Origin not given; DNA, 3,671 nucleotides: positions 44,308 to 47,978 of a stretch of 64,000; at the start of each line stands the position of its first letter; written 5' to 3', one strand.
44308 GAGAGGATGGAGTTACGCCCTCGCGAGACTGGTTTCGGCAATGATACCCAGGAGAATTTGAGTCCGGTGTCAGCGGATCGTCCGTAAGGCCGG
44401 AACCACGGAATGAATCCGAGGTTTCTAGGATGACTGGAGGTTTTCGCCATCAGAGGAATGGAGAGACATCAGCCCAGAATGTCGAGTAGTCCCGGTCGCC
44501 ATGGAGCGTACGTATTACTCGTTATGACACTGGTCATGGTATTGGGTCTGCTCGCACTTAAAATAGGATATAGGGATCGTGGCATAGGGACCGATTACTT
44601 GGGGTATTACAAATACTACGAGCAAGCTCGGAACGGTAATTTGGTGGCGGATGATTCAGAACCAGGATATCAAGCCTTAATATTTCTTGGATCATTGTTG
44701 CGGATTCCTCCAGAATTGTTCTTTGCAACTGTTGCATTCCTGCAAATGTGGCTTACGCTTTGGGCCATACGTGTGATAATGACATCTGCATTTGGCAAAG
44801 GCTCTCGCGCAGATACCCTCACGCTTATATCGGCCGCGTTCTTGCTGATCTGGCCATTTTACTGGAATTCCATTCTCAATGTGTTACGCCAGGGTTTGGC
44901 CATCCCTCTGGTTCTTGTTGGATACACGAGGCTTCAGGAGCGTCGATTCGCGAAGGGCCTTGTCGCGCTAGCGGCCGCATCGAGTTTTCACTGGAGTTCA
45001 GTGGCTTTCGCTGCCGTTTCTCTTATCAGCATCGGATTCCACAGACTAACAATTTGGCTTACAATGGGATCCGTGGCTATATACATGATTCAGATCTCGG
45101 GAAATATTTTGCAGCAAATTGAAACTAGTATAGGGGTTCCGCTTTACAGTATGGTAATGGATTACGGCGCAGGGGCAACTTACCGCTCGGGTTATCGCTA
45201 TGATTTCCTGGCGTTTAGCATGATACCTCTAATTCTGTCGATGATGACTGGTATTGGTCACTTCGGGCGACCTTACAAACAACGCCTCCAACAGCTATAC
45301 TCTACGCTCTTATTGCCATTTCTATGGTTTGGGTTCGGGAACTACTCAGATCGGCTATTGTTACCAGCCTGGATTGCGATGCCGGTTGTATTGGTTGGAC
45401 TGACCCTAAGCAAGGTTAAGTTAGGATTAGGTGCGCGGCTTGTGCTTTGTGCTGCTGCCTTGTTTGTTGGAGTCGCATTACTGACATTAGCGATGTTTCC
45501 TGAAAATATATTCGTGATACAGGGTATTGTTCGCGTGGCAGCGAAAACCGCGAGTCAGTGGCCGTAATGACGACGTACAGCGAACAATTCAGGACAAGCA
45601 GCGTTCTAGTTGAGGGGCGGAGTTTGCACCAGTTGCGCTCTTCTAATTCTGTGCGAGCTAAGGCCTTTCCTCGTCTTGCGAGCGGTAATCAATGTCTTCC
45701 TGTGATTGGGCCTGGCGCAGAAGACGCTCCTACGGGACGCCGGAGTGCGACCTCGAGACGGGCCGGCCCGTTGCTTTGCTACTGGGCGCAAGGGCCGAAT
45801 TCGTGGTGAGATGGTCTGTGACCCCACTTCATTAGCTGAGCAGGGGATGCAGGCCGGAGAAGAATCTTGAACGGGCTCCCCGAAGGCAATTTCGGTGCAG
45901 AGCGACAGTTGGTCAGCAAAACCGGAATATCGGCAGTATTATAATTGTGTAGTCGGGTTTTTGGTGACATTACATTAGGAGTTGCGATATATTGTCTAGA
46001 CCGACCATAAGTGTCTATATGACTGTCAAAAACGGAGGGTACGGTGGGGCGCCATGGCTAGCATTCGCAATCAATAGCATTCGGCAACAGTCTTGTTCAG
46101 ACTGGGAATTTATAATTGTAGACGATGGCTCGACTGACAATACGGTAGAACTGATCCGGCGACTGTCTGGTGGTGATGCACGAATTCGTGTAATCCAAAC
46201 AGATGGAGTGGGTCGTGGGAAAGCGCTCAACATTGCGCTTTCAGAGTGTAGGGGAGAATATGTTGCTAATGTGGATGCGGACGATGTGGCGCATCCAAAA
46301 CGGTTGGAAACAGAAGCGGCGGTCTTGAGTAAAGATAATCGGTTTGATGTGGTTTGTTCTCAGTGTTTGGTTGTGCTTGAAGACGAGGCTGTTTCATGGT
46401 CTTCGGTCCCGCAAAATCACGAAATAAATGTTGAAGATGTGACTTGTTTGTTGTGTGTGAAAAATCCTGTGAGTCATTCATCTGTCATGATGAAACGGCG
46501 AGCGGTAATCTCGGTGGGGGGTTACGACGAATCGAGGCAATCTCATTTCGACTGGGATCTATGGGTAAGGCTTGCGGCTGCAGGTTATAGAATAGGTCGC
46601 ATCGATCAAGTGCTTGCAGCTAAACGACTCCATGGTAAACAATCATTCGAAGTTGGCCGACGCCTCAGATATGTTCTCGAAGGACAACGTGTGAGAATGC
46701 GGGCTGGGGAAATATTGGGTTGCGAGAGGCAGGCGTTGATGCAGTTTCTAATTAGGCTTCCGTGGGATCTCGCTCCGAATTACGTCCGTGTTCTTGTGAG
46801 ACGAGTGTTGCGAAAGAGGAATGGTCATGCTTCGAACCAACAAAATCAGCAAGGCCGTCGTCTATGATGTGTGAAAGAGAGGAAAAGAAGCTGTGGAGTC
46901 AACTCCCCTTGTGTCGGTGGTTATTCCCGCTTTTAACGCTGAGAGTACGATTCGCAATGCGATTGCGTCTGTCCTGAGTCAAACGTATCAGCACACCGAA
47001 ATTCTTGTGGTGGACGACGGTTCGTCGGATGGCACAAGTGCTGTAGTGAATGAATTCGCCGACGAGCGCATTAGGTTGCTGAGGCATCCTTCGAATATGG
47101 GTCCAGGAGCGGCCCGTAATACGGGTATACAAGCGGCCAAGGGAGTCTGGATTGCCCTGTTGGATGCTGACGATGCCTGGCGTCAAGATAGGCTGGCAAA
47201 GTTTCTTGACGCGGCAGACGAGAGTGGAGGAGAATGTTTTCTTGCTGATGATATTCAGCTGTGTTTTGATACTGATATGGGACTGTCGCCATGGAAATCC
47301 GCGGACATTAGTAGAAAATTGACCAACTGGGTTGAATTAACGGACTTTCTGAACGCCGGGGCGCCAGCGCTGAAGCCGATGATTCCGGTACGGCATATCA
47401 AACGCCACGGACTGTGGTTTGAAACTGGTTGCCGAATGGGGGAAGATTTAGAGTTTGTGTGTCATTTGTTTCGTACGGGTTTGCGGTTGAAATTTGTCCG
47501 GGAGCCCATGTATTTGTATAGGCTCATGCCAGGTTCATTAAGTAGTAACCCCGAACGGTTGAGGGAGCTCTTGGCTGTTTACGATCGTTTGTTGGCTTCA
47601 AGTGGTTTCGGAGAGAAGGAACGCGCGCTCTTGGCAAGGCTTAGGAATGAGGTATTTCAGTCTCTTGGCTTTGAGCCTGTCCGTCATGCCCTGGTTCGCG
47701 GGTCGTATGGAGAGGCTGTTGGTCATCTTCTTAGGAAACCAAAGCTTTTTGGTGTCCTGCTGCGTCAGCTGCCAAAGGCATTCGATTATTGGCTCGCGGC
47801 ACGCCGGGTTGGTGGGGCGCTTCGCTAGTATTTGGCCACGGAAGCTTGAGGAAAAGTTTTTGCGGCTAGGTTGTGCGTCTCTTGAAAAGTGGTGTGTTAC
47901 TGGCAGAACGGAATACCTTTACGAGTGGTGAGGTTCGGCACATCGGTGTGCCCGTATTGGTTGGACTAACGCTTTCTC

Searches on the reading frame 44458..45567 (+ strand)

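Call 26: search_protein_families(library=pfam, proteins=[window:44458-45567:+], max_evalue=0.001)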
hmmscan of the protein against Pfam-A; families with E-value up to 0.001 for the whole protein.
window:44458-45567:+ (369 aa): 1 family
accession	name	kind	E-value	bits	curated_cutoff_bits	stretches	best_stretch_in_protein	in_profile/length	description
PF14897.12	EpsG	-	3.4e-27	95.9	30.1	1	25-318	4-286/326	EpsG family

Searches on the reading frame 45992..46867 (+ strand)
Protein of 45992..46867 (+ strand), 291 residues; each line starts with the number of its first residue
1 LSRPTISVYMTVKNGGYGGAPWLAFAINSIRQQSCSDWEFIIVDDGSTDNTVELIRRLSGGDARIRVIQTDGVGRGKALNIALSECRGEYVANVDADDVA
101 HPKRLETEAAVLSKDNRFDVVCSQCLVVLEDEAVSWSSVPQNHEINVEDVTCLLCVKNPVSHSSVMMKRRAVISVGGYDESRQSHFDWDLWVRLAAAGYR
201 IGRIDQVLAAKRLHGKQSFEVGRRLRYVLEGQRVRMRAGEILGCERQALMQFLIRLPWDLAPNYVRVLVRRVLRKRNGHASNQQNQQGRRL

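Call 26: search_protein_families(library=pfam, proteins=[window:45992-46867:+], max_evalue=0.001)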
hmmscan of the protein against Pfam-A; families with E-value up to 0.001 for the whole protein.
window:45992-46867:+ (291 aa): 4 families
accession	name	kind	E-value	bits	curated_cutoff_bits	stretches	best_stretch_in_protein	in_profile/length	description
PF00535.33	Glycos_transf_2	-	2.6e-28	99.5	23.3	1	7-138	1-128/168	Glycosyl transferase family 2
PF10111.15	Glyco_tranf_2_2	-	1.6e-15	57.7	27.3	1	20-199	12-204/276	Glycosyltransferase like family 2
PF13641.12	Glyco_tranf_2_3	-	2.1e-10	41.5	27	1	28-202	21-202/230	Glycosyltransferase like family 2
PF13632.12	Glyco_trans_2_3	-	1.7e-05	25.2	27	1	91-258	2-161/198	Glycosyl transferase family group 2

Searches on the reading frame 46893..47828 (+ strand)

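Call 26: search_protein_families(library=pfam, proteins=[window:46893-47828:+], max_evalue=0.001)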
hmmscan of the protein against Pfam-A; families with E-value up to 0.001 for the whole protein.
window:46893-47828:+ (311 aa): 4 families
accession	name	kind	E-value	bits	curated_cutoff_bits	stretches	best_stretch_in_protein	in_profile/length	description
PF00535.33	Glycos_transf_2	-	2.4e-37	128.9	23.3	1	8-113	1-108/168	Glycosyl transferase family 2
PF13641.12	Glyco_tranf_2_3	-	1.1e-15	58.8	27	1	7-108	3-111/230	Glycosyltransferase like family 2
PF10111.15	Glyco_tranf_2_2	-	3.9e-13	50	27.3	1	8-106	1-104/276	Glycosyltransferase like family 2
PF13704.12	Glyco_tranf_2_4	-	0.00011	23.1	27.5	1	31-94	16-82/98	Glycosyl transferase family 2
